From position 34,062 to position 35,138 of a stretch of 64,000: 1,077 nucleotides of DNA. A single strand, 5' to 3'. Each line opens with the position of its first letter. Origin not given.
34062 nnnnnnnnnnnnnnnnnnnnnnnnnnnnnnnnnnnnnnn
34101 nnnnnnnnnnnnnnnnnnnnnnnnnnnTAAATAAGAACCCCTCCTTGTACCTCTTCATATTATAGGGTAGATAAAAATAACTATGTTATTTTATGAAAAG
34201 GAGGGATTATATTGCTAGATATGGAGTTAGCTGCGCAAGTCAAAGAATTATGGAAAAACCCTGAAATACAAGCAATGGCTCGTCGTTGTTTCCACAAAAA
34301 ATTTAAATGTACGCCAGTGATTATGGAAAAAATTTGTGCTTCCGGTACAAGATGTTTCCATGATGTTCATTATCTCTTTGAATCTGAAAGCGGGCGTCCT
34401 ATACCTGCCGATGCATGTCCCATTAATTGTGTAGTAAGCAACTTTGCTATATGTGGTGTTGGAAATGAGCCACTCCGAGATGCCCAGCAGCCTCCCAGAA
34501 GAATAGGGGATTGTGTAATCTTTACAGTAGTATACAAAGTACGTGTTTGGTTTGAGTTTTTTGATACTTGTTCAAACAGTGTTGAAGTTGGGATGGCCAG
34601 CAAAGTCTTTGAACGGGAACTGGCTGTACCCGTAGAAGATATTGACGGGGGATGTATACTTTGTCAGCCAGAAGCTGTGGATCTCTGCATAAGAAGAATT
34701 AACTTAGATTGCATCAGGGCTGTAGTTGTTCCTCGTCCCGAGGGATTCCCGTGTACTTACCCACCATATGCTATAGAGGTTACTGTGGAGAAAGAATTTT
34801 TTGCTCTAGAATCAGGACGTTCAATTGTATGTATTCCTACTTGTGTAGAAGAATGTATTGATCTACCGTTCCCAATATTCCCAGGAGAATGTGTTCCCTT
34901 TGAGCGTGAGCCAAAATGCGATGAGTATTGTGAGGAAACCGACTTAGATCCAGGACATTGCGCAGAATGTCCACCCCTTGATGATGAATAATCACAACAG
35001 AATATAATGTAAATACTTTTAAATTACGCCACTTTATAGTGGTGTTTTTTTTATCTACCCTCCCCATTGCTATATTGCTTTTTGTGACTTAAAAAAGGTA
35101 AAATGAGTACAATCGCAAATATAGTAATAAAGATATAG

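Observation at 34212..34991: Second, unrelated Cys-rich protein (22 Cys in 259 aa) with a perfect sigma-K-type promoter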

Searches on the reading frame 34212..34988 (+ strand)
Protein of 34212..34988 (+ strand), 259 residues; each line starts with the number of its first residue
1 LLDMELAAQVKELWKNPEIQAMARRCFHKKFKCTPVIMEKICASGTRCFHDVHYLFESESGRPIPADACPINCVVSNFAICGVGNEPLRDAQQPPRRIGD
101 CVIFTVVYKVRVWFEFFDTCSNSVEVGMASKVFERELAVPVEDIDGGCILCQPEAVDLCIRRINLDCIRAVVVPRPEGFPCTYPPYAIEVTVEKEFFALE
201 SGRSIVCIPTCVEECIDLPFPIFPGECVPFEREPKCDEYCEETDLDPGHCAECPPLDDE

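Call 3: search_protein_families(library=pfam, proteins=[window:34212-34988:+], max_evalue=1)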
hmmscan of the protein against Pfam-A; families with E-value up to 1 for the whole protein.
window:34212-34988:+ (259 aa): 0 families

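Call 4: search_protein_families(library=ncbifam, proteins=[window:34212-34988:+], max_evalue=1)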
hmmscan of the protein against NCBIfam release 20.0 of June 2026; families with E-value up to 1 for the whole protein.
window:34212-34988:+ (259 aa): 0 families

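Call 5: find_homologous_proteins(query=window:34212-34988:+, max_evalue=0.001)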
Query window:34212-34988:+ (259 aa): 51 proteins with E <= 0.001 among 216 candidates.
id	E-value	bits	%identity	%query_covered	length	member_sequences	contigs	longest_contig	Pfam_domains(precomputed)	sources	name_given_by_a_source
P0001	2.0e-166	571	95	99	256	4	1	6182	-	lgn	-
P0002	7.8e-145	500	81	98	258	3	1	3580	-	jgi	-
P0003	2.3e-140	485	77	98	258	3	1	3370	-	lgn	-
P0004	7.4e-140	483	76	98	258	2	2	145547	-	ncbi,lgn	-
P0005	5.0e-134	464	75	98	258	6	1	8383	-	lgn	-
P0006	1.0e-133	463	76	98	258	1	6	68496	-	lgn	-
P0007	2.5e-133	462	77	97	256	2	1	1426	-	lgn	-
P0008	6.4e-133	461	76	98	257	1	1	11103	-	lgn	-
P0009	1.0e-132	460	74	98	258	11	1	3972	-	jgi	-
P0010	2.2e-130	452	73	98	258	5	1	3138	-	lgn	-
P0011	9.1e-130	450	73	98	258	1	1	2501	-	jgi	-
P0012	3.4e-129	448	74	98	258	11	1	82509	-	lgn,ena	-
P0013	1.8e-128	446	72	98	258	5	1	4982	-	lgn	-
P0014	3.4e-128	445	72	97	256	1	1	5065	-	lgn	-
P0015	3.7e-128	445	73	98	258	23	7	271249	-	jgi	jgi:hypothetical protein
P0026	3.0e-118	412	69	98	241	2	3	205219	-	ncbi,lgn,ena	-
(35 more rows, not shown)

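Call 6: search_solved_structures(query=window:34212-34988:+, max_evalue=10)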
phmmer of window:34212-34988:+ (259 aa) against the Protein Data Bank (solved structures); distinct sequences matched with E-value up to 10: 0.

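Call 18: predict_structure(alignment_id=A1)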
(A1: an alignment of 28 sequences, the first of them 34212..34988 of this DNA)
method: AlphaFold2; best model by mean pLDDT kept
length: 259 residues; sequences in the alignment: 28
mean_pLDDT: 73.0   pTM: 0.64
mean pLDDT of the five models: 73.0, 72.6, 72.1, 71.2, 67.9
residues with pLDDT >= 90: 68; 70-90: 101; 50-70: 37; < 50: 53
segments of 3 or more residues with pLDDT < 50: 26-38, 145-156, 202-224, 255-259
pLDDT, mean of each block of 10 residues (from residue 1): 67 76 52 37 77 95 93 87 75 80 88 92 92 89 51 51 80 92 94 78 39 38 56 80 83 53
secondary structure, 60 per line:
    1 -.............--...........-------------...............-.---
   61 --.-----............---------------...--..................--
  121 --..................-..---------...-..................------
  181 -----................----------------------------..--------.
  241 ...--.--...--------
elements in order: H2-14 H17-27 E41-55 E69-80 E96-98 E101-118 E123-140 E157-174 E186-201 E240-243

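Call 20: search_protein_representatives(alignment_id=A1)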
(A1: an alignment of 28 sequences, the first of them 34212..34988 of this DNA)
Query: 28 sequences, 258 profile positions. Proteins with E-value up to 0.001 (for the whole library): 25; up to 1e-10: 21; up to 1e-30: 7. The best 25 are listed.
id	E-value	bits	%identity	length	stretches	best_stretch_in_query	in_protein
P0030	1.2e-131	454.0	-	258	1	1-257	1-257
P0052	1.3e-62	227.8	-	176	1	38-212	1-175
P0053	6.7e-51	189.4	-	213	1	29-257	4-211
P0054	4.0e-49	183.6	-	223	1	30-257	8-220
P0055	2.3e-43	164.7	-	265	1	9-257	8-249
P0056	5.4e-37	143.9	-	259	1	29-237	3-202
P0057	1.1e-32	129.7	-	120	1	2-73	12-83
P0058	1.6e-28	116.1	-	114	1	157-255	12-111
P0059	3.4e-28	115.0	-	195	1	29-212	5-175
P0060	1.1e-27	113.3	-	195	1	3-122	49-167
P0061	3.1e-27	111.9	-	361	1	28-257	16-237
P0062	9.5e-22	93.9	-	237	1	30-257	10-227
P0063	1.1e-21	93.7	-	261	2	29-172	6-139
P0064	2.0e-21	92.8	-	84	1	38-113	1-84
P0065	3.2e-21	92.1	-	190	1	30-236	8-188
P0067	5.7e-19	84.8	-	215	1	29-257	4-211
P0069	1.8e-13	66.8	-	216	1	27-257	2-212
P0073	9.4e-06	41.5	-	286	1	28-84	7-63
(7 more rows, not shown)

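Call 24: find_encoding_contigs(protein=P0004, flank=6000, max_places=3)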
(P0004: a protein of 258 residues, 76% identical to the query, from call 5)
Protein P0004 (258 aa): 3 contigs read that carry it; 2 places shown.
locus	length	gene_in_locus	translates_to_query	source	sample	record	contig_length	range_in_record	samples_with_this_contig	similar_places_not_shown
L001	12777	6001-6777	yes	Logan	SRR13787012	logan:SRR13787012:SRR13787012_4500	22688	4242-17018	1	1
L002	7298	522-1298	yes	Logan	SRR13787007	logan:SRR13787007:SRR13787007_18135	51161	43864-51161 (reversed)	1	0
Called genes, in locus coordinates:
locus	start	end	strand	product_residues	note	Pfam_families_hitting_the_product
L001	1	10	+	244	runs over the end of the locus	PF04542:Sigma70_r2, PF04545:Sigma70_r4, PF01381:HTH_3 (weak)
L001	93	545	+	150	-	PF00583:Acetyltransf_1, PF13673:Acetyltransf_10, PF13508:Acetyltransf_7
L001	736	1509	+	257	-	PF07638:Sigma70_ECF (faint), PF04542:Sigma70_r2, PF04539:Sigma70_r3 (weak), PF08281:Sigma70_r4_2 (weak), PF04545:Sigma70_r4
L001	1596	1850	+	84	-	PF05239:PRC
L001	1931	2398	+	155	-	PF22811:Zn_ribbon_NrdR, PF03477:ATP-cone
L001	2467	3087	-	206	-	-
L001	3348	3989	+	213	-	PF00188:CAP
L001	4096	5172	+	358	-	-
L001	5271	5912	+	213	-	PF00188:CAP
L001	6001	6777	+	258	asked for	-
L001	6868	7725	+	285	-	PF02578:Cu-oxidase_4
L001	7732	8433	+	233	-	PF00072:Response_reg, PF00486:Trans_reg_C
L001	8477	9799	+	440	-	PF00989:PAS (faint), PF13426:PAS_9 (faint), PF00672:HAMP (faint), PF08448:PAS_4 (weak), PF13188:PAS_8 (weak), PF00512:HisKA, PF02518:HATPase_c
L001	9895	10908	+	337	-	PF26018:BSH_RND_rel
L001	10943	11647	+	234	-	PF01168:Ala_racemase_N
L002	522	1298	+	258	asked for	-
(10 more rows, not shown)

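Call 25: find_encoding_contigs(protein=P0026, flank=6000, max_places=3)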
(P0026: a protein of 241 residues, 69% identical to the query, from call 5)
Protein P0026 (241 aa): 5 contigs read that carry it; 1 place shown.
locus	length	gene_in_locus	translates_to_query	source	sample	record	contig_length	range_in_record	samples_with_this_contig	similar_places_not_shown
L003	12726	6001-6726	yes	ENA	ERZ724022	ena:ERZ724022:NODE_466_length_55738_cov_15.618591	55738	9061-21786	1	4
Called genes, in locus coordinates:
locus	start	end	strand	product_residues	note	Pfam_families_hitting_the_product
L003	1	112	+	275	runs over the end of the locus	PF01471:PG_binding_1, PF00188:CAP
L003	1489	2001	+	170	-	-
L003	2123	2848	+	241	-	-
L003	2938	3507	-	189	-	-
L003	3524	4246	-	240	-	PF02463:SMC_N, PF13555:AAA_29 (faint), PF00005:ABC_tran, PF09818:ABC_ATPase (faint), PF13304:AAA_21 (weak)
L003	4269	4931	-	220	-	PF00528:BPD_transp_1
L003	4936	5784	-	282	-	PF00497:SBP_bac_3, PF10613:Lig_chan-Glu_bd (weak)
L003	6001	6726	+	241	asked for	-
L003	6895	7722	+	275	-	PF02578:Cu-oxidase_4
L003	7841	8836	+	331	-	PF26018:BSH_RND_rel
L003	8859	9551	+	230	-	PF01168:Ala_racemase_N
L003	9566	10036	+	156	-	PF04472:SepF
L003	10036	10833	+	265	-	PF03446:NAD_binding_2 (weak), PF03807:F420_oxidored, PF14748:P5CR_dimer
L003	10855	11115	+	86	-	PF02325:CCB3_YggT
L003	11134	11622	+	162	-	PF05103:DivIVA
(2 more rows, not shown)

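Call 29: search_protein_families(library=pfam, alignment_id=A2, max_evalue=1)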
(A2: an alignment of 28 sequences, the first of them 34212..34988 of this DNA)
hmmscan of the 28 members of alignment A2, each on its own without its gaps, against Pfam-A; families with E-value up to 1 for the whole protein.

A. member 1, window:34212-34988:+ (259 aa): 0 families

B. families by the number of members that match (of 28 scanned): 12 families
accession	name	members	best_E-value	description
PF10628.14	CotE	12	1.1e-07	Outer spore coat protein E (CotE)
PF13620.12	CarboxypepD_reg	3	3.1e-11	Carboxypeptidase regulatory-like domain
PF13715.12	CarbopepD_reg_2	3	1.1e-06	CarboxypepD_reg-like domain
PF18044.7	zf-CCCH_4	3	0.03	CCCH-type zinc finger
PF12673.12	SipL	1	0.0019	SipL, SPOCS domain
PF25020.1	TTR_TEN1-4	1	0.018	Teneurin TTR-like domain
PF14353.12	CpXC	1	0.019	CpXC protein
PF21577.3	PG_0320-like_C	1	0.037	PG_0320-like, C-terminal domain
PF03947.24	Ribosomal_L2_C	1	0.049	Ribosomal Proteins L2, C-terminal domain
PF07293.16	DUF1450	1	0.096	Protein of unknown function (DUF1450)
PF22902.2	NOMO1-like_9th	1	0.15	BOS complex subunit NOMO1-like, beta sandwich domain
PF02805.21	Ada_Zn_binding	1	0.18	Metal binding domain of Ada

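Call 32: search_protein_families(library=pfam, proteins=[P0053, P0054, P0055, P0056, P0061, P0062, P0063, P0065, P0067, P0069], max_evalue=1)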
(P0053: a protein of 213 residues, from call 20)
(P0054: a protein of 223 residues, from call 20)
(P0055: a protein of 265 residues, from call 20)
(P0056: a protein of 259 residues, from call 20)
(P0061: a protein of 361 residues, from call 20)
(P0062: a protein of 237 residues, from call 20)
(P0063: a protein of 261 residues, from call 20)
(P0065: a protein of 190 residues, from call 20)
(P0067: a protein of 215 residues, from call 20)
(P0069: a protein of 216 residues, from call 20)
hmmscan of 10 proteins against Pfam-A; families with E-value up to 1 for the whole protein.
P0053 (213 aa): 1 family
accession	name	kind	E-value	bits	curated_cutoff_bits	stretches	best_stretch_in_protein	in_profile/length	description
PF10628.14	CotE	-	1.1e-07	32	25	1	10-163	4-145/177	Outer spore coat protein E (CotE)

P0054 (223 aa): 2 families
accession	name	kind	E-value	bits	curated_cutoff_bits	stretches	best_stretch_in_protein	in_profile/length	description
PF10628.14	CotE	-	6.7e-07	29.4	25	1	11-172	2-147/177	Outer spore coat protein E (CotE)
PF02805.21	Ada_Zn_binding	-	0.18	12.3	23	1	153-174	14-35/65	Metal binding domain of Ada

P0055 (265 aa): 1 family
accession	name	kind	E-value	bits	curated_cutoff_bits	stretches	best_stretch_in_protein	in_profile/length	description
PF10628.14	CotE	-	0.0063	16.5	25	1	29-200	2-147/177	Outer spore coat protein E (CotE)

P0056 (259 aa): 1 family
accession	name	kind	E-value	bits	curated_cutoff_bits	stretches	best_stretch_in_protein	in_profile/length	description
PF10628.14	CotE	-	1.3e-06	28.4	25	1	7-173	2-147/177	Outer spore coat protein E (CotE)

P0061 (361 aa): 3 families
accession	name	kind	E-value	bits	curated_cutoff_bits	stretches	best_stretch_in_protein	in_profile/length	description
PF13620.12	CarboxypepD_reg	-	8.4e-10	39.3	32.3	1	273-348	2-81/82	Carboxypeptidase regulatory-like domain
PF13715.12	CarbopepD_reg_2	-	3.7e-05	24.1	32.2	1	273-351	1-79/88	CarboxypepD_reg-like domain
PF10628.14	CotE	-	0.00011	22.3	25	1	72-117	46-90/177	Outer spore coat protein E (CotE)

P0062 (237 aa): 1 family
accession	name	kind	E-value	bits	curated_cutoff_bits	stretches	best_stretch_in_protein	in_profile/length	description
PF10628.14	CotE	-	0.0052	16.8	25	1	67-107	49-88/177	Outer spore coat protein E (CotE)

P0063 (261 aa): 2 families
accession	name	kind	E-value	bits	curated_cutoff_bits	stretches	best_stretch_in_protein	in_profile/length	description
PF10628.14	CotE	-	0.00018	21.5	25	1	10-108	2-92/177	Outer spore coat protein E (CotE)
PF18044.7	zf-CCCH_4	-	0.11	12.8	24.6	1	10-26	3-18/22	CCCH-type zinc finger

P0065 (190 aa): 0 families

P0067 (215 aa): 2 families
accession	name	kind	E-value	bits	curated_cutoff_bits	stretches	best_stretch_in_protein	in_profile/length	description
PF10628.14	CotE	-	2e-06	27.9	25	1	14-106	8-93/177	Outer spore coat protein E (CotE)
PF12673.12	SipL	-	0.0019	18.8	23.6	1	53-105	12-62/78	SipL, SPOCS domain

P0069 (216 aa): 1 family
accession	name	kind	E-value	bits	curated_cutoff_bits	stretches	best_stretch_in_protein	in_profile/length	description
PF18044.7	zf-CCCH_4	-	0.72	10.1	24.6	1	16-24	10-18/22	CCCH-type zinc finger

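Call 33: find_related_loci(query=A1, collection=genome_contigs, flank=8000)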
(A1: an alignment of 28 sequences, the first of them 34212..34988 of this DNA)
Query A1 (259 aa) in genome_contigs; peptide patterns used: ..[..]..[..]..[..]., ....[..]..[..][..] (x = any residue, [..] = any of these).
28 stretches matched a pattern; 18 encode a relative of the query (tblastn E <= 1e-3); 18 distinct loci.
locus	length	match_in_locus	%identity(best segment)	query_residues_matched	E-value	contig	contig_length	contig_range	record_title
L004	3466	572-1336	80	1-255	5e-147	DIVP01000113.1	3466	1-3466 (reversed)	MAG TPA_asm: Peptococcaceae bacterium UBA6129 UBA6129_contig_31190, whole genome shotgun sequence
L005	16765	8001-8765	76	1-255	7e-138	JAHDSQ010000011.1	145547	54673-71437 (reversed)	MAG: Clostridia bacterium isolate SV3-B7.1 k141_2847, whole genome shotgun sequence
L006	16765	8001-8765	77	1-255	9e-138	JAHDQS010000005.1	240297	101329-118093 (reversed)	MAG: Clostridia bacterium isolate SM3-B6.2 k141_69295, whole genome shotgun sequence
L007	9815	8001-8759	76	1-253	3e-131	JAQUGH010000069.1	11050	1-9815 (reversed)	MAG: Clostridia bacterium isolate STCSWMC_22 NODE_17592_length_11050_cov_4.897922_ST_CSWMC, whole genome shotgun sequenc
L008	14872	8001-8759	74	3-255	1e-129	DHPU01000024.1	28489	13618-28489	MAG TPA_asm: Peptococcaceae bacterium UBA5356 UBA5356_contig_3968, whole genome shotgun sequence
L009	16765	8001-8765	73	1-255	3e-128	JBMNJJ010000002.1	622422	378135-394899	MAG: Peptococcia bacterium isolate SBF912LR0HQ0032 contig_24178, whole genome shotgun sequence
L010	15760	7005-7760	73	4-255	1e-125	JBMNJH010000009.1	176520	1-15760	MAG: Peptococcia bacterium isolate SBF912LR0HQ0160 contig_56520, whole genome shotgun sequence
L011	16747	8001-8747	73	3-251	2e-125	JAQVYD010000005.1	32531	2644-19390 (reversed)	MAG: Clostridia bacterium isolate STF2_141 NODE_2908_length_32531_cov_7.489847_Sandtown_F2, whole genome shotgun sequenc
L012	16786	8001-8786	70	6-256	1e-124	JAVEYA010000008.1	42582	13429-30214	MAG: Clostridia bacterium isolate BF4_187 NODE_2547_length_42582_cov_4.594418_Biofilm4, whole genome shotgun sequence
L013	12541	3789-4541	70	4-255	2e-119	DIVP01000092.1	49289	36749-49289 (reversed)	MAG TPA_asm: Peptococcaceae bacterium UBA6129 UBA6129_contig_20414, whole genome shotgun sequence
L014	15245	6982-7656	78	31-255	5e-119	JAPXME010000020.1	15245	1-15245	MAG: Clostridiaceae bacterium isolate binned_ad_5.45 NODE_3962_length_15245_cov_1.364135, whole genome shotgun sequence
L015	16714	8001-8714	68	1-255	4e-117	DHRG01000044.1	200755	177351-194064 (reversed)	MAG TPA_asm: Peptococcaceae bacterium UBA5318 UBA5318_contig_638, whole genome shotgun sequence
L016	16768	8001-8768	68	3-258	6e-116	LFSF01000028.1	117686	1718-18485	MAG: Clostridiales bacterium DTU073 scaffold1149, whole genome shotgun sequence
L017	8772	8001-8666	74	31-252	2e-114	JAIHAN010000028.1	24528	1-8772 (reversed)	MAG: Peptococcaceae bacterium isolate M1_7_4_bin.22 scaffold_459, whole genome shotgun sequence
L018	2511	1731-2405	74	31-255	9e-118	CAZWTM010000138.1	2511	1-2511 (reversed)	MAG TPA_asm: uncultured Peptococcaceae bacterium isolate binchicken_co193_91 genome assembly, contig: NODE_16727_length_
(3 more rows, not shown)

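Call 40: find_homologous_proteins(query=A2, max_evalue=0.001)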
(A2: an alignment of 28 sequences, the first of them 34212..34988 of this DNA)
Query A2 (28 sequences) (259 aa, profile of the alignment): 53 proteins with E <= 0.001 among 8000 candidates.
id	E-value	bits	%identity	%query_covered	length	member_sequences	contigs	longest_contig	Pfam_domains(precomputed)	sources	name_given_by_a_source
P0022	4.8e-94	332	78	90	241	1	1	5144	-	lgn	-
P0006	1.5e-93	331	76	98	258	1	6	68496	-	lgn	-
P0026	1.7e-93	330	69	98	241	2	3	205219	-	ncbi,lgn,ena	-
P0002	8.9e-93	328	81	98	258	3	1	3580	-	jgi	-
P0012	1.8e-92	327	74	98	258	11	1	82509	-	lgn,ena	-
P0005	1.9e-92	327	75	98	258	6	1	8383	-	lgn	-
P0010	3.1e-92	326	73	98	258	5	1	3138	-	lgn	-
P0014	4.3e-92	326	72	97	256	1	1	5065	-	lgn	-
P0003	9.2e-92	325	77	98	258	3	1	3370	-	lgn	-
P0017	1.0e-91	324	74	98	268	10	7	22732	-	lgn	-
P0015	1.1e-91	324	73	98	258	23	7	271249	-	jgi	jgi:hypothetical protein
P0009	1.3e-91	324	74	98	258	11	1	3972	-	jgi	-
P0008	1.9e-91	324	76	98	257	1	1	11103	-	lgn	-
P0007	2.7e-91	323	77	97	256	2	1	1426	-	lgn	-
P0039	5.7e-91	322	70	87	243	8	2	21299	-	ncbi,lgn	-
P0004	1.3e-90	321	76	98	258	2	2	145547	-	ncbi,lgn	-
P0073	2.5e-42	163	35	25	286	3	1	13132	PF13715.13,PF13620.13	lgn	-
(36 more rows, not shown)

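Call 41: find_encoding_contigs(protein=P0053, flank=6000, max_places=2)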
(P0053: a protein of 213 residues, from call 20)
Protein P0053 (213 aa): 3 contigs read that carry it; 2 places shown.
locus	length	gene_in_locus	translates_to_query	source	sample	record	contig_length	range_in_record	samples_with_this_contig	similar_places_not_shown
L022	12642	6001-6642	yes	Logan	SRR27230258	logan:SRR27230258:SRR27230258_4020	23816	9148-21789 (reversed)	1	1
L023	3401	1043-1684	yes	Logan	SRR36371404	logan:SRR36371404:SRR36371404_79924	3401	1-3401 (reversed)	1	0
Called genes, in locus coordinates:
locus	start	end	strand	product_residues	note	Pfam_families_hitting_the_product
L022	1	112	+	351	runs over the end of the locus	PF04055:Radical_SAM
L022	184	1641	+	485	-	PF04055:Radical_SAM, PF06968:BATS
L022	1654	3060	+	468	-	PF00206:Lyase_1, PF10415:FumaraseC_C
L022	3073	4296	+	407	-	PF00350:Dynamin_N (faint), PF01926:MMR_HSR1, PF02421:FeoB_N, PF03193:RsgA_GTPase (faint), PF00009:GTP_EFTU, PF18128:HydF_dimer, PF18133:HydF_tetramer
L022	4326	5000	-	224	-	PF07719:TPR_2 (faint), PF13424:TPR_12 (faint), PF13431:TPR_17 (faint), PF13432:TPR_16 (faint), PF14559:TPR_19 (faint), PF00515:TPR_1 (faint)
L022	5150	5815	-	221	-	PF20303:YLATT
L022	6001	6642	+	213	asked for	PF10628:CotE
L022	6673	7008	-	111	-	PF07883:Cupin_2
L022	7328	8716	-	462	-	PF01336:tRNA_anti-codon, PF00152:tRNA-synt_2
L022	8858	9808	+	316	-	PF01551:Peptidase_M23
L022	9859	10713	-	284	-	PF14257:DUF4349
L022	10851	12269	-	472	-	PF00015:MCPsignal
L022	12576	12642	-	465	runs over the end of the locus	-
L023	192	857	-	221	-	PF20303:YLATT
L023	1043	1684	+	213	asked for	PF10628:CotE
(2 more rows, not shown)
